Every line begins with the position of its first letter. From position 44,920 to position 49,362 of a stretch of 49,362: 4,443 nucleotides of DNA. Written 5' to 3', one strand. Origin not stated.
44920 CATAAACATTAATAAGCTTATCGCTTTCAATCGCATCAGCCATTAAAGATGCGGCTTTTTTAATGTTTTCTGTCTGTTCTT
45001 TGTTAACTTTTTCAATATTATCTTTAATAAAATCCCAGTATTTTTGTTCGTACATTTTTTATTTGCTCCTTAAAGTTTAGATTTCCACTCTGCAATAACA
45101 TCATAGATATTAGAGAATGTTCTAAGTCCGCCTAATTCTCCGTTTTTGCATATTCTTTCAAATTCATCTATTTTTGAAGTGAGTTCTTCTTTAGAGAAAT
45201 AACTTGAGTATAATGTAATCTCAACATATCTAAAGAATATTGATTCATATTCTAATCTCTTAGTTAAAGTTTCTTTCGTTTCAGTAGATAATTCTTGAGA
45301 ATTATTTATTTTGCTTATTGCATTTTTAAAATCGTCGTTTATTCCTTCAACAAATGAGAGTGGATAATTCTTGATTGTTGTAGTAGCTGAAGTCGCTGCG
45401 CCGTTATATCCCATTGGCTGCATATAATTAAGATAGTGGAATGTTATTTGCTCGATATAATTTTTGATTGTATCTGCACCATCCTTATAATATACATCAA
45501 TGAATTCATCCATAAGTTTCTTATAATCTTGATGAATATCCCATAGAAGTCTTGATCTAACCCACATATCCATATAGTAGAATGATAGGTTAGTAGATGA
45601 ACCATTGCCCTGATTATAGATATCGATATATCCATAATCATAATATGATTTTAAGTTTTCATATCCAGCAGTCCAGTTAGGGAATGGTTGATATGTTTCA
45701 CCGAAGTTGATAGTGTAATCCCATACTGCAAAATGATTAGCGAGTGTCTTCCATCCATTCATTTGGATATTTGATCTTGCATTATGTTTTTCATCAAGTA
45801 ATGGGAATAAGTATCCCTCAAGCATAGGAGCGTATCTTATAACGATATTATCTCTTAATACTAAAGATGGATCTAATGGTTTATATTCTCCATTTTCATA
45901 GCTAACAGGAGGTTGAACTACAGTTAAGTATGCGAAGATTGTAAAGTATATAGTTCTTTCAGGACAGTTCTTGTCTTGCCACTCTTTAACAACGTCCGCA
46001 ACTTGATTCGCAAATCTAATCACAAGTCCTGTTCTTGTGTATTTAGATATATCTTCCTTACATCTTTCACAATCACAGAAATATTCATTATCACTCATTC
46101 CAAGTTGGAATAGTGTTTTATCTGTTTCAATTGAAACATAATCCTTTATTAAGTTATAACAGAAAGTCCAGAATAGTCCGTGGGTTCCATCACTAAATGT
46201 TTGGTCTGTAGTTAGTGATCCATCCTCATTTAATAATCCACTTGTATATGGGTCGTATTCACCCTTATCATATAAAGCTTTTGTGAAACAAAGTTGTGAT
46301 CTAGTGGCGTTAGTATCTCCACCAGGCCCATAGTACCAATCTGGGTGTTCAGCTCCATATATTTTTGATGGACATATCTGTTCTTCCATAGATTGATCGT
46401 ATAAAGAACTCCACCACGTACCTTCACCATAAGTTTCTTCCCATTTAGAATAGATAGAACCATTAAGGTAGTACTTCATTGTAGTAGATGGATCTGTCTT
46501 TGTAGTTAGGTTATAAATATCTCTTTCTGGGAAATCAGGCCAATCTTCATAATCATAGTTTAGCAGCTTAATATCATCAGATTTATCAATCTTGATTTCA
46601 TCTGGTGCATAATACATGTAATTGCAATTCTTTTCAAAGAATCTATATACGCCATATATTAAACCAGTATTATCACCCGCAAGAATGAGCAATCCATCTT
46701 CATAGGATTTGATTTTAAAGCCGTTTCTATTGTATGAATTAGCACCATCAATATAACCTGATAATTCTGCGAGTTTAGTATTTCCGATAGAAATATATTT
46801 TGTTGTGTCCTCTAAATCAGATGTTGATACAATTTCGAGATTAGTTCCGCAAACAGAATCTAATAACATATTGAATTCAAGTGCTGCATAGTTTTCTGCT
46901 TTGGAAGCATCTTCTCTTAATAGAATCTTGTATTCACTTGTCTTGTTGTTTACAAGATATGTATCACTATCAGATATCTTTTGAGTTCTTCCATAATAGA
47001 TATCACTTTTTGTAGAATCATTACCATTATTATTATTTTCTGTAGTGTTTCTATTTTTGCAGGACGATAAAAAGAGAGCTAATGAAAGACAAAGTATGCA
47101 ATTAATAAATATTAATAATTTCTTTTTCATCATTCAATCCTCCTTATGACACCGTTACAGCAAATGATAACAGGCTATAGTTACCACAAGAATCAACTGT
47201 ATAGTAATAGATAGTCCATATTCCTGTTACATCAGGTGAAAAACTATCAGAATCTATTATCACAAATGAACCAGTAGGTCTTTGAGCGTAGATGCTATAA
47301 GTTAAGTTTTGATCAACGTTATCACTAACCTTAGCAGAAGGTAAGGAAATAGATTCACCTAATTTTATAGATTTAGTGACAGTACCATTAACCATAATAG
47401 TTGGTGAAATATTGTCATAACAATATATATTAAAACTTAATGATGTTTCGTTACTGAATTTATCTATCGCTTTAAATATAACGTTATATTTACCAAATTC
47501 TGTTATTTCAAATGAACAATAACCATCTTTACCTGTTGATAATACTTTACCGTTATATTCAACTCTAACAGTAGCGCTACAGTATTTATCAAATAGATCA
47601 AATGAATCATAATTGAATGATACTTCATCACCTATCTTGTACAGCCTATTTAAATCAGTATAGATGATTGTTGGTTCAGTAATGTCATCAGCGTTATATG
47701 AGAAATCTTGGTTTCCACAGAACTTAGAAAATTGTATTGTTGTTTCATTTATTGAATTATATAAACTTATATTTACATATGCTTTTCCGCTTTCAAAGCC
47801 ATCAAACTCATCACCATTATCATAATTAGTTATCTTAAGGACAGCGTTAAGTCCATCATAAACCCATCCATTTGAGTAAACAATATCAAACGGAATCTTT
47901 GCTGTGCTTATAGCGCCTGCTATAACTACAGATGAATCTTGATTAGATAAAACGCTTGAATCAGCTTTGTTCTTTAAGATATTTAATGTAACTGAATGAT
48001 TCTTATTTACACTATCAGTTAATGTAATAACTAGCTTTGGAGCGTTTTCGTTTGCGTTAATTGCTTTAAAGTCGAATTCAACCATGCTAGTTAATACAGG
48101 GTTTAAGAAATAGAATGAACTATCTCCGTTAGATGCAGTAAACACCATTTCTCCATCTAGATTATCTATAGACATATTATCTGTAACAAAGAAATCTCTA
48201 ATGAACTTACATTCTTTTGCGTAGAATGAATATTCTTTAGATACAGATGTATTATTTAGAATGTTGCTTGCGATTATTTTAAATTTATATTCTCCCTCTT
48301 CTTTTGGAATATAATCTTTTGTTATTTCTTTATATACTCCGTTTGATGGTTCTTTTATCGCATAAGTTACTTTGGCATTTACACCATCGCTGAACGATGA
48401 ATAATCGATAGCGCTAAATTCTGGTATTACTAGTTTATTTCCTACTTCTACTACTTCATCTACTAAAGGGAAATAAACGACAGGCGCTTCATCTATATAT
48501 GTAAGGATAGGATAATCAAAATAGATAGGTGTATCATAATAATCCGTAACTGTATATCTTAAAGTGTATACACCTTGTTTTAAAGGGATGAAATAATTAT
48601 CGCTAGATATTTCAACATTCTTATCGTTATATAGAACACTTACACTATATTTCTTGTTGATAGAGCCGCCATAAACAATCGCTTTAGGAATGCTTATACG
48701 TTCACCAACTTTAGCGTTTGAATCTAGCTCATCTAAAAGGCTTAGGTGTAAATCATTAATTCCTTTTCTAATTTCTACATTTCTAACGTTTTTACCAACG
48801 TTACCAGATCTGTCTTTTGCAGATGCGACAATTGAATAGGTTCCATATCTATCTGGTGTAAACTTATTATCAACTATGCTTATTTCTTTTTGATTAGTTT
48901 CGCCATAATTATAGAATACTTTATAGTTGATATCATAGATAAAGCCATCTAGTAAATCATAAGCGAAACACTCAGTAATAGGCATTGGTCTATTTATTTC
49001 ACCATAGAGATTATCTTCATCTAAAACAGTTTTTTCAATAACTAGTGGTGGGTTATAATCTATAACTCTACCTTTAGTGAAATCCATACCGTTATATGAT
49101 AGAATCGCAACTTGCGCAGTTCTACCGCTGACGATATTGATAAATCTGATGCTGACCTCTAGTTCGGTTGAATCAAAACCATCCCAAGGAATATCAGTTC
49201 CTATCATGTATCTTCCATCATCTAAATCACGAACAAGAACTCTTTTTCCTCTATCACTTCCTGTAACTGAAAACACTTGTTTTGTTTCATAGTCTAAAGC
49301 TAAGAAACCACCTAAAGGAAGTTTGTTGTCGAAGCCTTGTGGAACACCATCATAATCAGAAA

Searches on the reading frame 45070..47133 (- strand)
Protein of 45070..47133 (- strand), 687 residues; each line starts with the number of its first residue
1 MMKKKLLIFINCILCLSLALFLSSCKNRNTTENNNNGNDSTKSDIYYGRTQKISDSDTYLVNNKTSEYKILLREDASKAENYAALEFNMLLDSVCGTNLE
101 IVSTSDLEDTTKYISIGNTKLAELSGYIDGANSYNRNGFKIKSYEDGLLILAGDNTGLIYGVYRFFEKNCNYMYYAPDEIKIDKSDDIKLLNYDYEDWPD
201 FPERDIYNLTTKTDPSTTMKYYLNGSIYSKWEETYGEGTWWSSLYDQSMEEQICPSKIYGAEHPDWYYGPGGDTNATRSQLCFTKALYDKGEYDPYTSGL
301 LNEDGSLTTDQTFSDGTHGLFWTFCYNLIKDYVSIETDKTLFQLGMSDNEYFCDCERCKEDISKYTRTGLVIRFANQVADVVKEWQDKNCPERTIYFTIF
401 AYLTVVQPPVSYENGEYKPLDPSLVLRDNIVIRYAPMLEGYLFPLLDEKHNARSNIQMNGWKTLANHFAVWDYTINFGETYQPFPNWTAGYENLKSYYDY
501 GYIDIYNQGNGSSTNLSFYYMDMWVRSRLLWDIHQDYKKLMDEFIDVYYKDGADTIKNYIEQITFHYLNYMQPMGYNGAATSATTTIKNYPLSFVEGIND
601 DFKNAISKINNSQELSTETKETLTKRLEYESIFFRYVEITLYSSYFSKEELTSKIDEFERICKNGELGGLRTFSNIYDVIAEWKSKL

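Call 3: search_protein_families(library=pfam, proteins=[window:45070-47133:-], max_evalue=0.01)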
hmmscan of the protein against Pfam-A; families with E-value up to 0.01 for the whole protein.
window:45070-47133:- (687 aa): 2 families
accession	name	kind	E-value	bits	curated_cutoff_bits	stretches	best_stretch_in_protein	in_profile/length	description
PF16126.11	DUF4838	-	1.7e-40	139.6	26.6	2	327-560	107-324/325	Domain of unknown function (DUF4838)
PF03648.19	Glyco_hydro_67N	-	0.0035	18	24.3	1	74-165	27-120/120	Glycosyl hydrolase family 67 N-terminus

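Call 4: search_protein_families(library=ncbifam, proteins=[window:45070-47133:-], max_evalue=0.01)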
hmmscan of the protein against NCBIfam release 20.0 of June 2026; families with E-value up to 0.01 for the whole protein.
window:45070-47133:- (687 aa): 0 families

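Call 89: search_solved_structures(query=window:45070-47133:-, max_evalue=0.001)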
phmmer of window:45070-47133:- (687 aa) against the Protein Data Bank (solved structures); distinct sequences matched with E-value up to 0.001: 0.

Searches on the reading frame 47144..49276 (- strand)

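Call 3: search_protein_families(library=pfam, proteins=[window:47144-49276:-], max_evalue=0.01)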
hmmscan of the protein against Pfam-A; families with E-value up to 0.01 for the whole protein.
window:47144-49276:- (710 aa): 0 families

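Call 4: search_protein_families(library=ncbifam, proteins=[window:47144-49276:-], max_evalue=0.01)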
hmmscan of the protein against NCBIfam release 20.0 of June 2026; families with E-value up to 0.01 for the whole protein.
window:47144-49276:- (710 aa): 1 family
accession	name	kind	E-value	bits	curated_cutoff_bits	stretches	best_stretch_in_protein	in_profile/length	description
NF047446.1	barrel_OmpL47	domain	9.5e-09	35.6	40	0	678-702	36-60/68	OmpL47-type beta-barrel domain-containing protein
